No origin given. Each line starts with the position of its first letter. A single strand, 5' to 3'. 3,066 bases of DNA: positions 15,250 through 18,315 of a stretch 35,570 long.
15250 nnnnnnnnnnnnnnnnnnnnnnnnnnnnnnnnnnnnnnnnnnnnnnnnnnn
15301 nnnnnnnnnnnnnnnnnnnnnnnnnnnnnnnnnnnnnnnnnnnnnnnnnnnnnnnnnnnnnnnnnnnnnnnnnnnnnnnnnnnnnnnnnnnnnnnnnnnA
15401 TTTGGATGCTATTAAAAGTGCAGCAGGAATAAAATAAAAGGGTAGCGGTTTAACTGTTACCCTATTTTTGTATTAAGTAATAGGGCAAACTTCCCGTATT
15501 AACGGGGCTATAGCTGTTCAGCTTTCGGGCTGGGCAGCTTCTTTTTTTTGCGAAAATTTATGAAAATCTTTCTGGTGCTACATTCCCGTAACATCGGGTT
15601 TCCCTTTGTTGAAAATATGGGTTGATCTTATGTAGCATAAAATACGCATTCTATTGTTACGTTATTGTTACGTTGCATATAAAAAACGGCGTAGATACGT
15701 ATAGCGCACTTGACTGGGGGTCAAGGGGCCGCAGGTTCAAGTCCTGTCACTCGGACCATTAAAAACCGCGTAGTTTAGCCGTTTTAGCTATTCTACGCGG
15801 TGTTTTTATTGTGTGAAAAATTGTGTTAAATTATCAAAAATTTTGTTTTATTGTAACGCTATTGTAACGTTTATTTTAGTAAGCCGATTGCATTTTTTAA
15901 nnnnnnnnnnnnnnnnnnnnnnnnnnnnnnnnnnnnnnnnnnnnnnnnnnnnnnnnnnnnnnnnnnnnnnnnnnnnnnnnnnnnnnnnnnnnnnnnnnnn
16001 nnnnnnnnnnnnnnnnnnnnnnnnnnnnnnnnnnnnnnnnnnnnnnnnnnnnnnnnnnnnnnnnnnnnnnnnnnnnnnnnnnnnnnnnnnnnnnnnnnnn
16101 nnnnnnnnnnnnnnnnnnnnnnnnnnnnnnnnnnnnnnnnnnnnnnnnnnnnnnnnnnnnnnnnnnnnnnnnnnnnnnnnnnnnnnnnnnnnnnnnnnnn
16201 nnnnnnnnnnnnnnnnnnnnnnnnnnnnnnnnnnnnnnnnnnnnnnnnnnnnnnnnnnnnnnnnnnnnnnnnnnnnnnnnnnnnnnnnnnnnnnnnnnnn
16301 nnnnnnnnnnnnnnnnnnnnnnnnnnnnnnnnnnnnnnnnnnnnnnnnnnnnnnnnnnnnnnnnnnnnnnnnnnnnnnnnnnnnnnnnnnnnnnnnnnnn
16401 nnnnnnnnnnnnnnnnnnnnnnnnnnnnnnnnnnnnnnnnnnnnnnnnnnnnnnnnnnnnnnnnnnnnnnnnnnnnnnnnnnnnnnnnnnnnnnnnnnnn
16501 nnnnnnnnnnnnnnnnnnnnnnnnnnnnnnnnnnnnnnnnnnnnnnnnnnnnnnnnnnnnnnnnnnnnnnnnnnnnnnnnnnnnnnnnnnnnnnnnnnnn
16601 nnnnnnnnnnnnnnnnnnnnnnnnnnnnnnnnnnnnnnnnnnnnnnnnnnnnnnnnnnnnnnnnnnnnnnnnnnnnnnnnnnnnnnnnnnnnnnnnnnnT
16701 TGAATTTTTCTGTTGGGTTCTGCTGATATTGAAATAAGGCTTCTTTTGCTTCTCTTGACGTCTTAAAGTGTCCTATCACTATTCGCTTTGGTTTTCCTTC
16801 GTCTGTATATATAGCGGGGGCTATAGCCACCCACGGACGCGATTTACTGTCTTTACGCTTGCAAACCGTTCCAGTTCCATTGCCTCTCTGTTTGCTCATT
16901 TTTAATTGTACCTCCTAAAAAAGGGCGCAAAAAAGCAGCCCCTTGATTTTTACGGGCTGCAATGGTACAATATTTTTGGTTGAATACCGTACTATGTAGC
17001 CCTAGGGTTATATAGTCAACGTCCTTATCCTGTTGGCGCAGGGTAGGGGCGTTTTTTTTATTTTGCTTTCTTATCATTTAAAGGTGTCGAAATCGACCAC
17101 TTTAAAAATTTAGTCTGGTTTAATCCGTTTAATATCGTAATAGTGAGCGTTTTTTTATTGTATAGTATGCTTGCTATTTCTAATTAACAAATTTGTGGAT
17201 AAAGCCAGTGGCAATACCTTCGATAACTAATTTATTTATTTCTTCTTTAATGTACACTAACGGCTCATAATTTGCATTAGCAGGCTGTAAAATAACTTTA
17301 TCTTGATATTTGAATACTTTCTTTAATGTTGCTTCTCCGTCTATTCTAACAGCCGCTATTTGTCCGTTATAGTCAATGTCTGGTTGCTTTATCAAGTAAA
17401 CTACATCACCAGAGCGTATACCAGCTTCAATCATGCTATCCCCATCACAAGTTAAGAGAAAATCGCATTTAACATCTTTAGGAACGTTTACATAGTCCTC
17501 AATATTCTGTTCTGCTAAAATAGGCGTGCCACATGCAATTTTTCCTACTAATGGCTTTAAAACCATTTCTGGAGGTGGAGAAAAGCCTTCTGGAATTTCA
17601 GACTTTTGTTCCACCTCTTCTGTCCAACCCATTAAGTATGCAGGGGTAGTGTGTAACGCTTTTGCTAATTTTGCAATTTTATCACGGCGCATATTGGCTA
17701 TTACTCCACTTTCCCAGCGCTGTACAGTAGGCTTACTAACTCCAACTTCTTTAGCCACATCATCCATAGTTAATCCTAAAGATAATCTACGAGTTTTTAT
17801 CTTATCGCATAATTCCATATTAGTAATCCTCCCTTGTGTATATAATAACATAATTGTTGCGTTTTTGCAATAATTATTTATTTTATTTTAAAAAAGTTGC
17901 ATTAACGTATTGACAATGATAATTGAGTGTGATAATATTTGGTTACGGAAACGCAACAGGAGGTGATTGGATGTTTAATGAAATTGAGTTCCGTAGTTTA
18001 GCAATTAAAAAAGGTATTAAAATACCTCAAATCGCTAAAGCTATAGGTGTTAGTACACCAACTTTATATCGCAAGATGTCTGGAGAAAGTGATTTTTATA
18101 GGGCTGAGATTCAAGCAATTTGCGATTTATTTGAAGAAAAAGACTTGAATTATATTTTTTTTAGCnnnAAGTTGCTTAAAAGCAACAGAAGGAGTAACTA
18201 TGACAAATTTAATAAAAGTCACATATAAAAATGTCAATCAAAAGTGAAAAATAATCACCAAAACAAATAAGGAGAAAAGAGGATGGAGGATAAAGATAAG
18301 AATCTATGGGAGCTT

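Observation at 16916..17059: Face-to-face promoters, a leader terminator and a candidate ~80-nt sRNA between cI and int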

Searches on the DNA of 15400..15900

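Call 47: search_rna_families(source=window, start=15400, end=15900, threshold=evalue, max_evalue=1)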
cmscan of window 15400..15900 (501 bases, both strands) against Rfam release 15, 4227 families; matches with E-value up to 1: 5.
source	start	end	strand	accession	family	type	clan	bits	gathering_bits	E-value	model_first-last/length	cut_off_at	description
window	15718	15878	-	RF02194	HPnc0260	Gene; antisense;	-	30.9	59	0.24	1-156/156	no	Bacterial antisense RNA HPnc0260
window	15688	15747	+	RF00005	tRNA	Gene; tRNA;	CL00001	28.7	29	0.00056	9-63/71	no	tRNA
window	15764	15870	-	RF00524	R2_retro_el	Cis-reg;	-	21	38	0.034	1-212/212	no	R2 RNA element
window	15430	15543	+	RF04178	BTnc005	Gene; sRNA;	-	20.2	174.8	0.022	1-205/205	no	Bacteroides sRNA BTnc005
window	15434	15489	+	RF01730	Termite-leu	Cis-reg;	-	20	51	0.082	1-78/78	no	Termite-leu RNA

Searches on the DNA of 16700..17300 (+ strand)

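Call 6: search_rna_families(source=window, start=16700, end=17300, threshold=evalue, max_evalue=10, show_alignments=3)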
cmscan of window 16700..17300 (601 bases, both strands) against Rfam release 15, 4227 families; matches with E-value up to 10: 6.
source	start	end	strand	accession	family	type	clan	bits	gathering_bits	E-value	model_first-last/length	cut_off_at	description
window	16930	17133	-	RF02415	rliG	Gene; sRNA;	-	34.6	55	1.6e-05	1-267/267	no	Listeria sRNA rliG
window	16984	17067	+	RF00242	ctRNA_pT181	Gene; antisense;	-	22.9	56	1.5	1-94/94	no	ctRNA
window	16930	17059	+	RF00515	PyrR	Cis-reg;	-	21.8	54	1.3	1-115/115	no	PyrR binding site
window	16982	17026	+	RF04033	mir-8512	Gene; miRNA;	-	16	90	1.7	1-61/61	no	mir-8512 microRNA precursor family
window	17022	17074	+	RF01581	RUF6-5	Gene; sRNA;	-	14.6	70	5.8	1-156/156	no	Plasmodium RNA of unknown function RUF6-5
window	16923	17002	+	RF01302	snoU36a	Gene; snRNA; snoRNA; CD-box;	CL00051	14.4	45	8.5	1-90/90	no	SnoRNA U36a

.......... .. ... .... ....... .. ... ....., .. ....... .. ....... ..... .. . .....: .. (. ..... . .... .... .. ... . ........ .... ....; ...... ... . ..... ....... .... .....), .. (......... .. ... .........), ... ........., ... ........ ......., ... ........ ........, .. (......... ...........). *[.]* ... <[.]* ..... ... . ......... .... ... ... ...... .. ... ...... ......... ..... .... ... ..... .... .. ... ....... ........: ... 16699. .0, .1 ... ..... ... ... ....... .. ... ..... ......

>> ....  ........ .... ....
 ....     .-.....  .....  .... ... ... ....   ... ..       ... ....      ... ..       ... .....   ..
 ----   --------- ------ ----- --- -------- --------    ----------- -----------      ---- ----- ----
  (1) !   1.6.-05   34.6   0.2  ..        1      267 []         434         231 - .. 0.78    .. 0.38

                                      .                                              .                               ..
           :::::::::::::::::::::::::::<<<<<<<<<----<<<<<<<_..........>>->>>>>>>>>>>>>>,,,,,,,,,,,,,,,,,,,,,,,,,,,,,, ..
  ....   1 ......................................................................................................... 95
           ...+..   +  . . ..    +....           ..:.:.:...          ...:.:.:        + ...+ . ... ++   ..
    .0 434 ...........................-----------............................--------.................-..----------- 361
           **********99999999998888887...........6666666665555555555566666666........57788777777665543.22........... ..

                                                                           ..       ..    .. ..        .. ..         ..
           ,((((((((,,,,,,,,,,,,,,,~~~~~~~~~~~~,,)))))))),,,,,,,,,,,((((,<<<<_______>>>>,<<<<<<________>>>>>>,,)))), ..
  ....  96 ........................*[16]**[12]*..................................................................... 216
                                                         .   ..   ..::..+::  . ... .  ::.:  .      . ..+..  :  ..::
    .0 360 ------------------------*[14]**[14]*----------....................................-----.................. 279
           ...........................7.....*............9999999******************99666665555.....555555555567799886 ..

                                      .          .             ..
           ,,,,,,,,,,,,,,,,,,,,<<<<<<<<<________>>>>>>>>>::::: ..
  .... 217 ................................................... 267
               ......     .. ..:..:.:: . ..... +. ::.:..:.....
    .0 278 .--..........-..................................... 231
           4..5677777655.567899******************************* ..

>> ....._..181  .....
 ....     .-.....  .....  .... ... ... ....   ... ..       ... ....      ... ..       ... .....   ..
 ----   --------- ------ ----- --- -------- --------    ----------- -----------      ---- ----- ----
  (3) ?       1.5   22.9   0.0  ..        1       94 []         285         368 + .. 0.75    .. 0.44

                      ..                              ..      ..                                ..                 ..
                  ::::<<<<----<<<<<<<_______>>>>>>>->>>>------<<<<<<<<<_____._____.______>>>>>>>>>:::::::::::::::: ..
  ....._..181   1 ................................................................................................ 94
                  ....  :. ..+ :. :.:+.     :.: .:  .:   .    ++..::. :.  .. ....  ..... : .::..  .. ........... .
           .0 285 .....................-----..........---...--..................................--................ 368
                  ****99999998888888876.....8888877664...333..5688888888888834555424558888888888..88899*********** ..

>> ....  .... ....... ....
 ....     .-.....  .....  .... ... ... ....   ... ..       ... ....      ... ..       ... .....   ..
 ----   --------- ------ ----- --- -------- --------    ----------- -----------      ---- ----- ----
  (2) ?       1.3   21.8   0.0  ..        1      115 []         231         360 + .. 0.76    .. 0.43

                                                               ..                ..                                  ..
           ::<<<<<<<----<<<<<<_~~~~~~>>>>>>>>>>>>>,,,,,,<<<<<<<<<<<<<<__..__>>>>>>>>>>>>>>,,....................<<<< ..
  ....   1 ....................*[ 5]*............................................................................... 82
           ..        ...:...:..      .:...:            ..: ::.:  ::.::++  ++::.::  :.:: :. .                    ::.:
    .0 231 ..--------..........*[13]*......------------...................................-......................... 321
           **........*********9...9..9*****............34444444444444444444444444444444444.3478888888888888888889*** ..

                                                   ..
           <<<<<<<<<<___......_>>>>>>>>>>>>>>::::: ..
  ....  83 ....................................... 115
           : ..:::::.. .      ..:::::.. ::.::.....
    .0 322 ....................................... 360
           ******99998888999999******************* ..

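Call 7: search_dna_similar(query=window:16850-17200:+, collection=phages, mode=distant, max_rows=40)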
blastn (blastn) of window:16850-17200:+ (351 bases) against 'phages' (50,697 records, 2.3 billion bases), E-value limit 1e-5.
No match.

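Call 62: search_dna_similar(query=window:16897-17075:+, collection=plasmids, mode=distant, max_evalue=0.01, max_rows=10)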
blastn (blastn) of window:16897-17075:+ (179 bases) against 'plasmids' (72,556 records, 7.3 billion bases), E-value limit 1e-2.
No match.

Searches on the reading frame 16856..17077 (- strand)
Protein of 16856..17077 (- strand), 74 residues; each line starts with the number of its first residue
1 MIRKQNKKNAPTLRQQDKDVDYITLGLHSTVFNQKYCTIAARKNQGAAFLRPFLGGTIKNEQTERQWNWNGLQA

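Call 17: search_protein_families(library=pfam, proteins=[window:16856-17077:-], max_evalue=0.01)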
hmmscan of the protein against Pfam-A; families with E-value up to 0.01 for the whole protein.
window:16856-17077:- (74 aa): 0 families

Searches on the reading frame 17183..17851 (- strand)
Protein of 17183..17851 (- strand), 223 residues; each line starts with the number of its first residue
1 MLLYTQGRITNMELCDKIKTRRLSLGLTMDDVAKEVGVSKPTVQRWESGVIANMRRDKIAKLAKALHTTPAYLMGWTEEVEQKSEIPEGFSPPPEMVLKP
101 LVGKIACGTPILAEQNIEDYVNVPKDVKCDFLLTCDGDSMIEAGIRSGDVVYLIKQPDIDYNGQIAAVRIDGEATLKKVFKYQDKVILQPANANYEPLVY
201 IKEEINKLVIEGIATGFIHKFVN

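Call 17: search_protein_families(library=pfam, proteins=[window:17183-17851:-], max_evalue=0.01)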
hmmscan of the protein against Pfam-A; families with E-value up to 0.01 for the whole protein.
window:17183-17851:- (223 aa): 12 families
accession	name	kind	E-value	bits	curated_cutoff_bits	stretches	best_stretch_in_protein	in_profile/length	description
PF00717.28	Peptidase_S24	-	1.2e-23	83.4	23.3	1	100-206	1-107/116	Peptidase S24-like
PF01381.28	HTH_3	-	8.9e-13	48.5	23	1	18-73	1-55/55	Helix-turn-helix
PF13560.12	HTH_31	-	1.3e-08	35.5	27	1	17-71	5-59/64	Helix-turn-helix domain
PF13443.12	HTH_26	-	3.9e-07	30.7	22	1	26-77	10-61/63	Cro/C1-type HTH DNA-binding domain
PF13384.12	HTH_23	-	5.5e-05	23.3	24.6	1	23-46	13-37/50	Homeodomain-like domain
PF00356.27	LacI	-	0.00055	20.1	27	1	28-46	1-19/46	Bacterial regulatory proteins, lacI family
PF12844.13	HTH_19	-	0.0043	17.4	30.2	1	22-74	8-59/64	Helix-turn-helix domain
PF13542.12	HTH_Tnp_ISL3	-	0.0071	16.2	27.4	0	23-46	23-46/51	Helix-turn-helix domain of transposase family ISL3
PF00376.29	MerR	-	0.0074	16.5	28.2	0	28-47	1-20/38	MerR family regulatory protein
PF13518.12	HTH_28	-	0.0082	16.7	25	0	26-48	12-34/52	Helix-turn-helix domain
PF13413.12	HTH_25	-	0.0088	16.3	24.6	0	19-54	3-38/62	Helix-turn-helix domain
PF00440.29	TetR_N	-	0.0092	16.2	24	0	27-43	17-33/47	Bacterial regulatory proteins, tetR family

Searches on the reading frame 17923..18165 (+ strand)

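Call 17: search_protein_families(library=pfam, proteins=[window:17923-18165:+], max_evalue=0.01)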
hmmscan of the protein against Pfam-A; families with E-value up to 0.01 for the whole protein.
window:17923-18165:+ (81 aa): 5 families
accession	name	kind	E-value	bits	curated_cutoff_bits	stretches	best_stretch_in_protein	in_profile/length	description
PF13443.12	HTH_26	-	2.2e-06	28.3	22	1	24-71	3-51/63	Cro/C1-type HTH DNA-binding domain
PF02796.21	HTH_7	-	4.3e-05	24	23.8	1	29-53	19-43/45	Helix-turn-helix domain of resolvase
PF13384.12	HTH_23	-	0.00042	20.5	24.6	1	28-50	14-36/50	Homeodomain-like domain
PF13560.12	HTH_31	-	0.00084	20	27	1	22-70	5-54/64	Helix-turn-helix domain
PF00440.29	TetR_N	-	0.0011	19.2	24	1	30-50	12-35/47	Bacterial regulatory proteins, tetR family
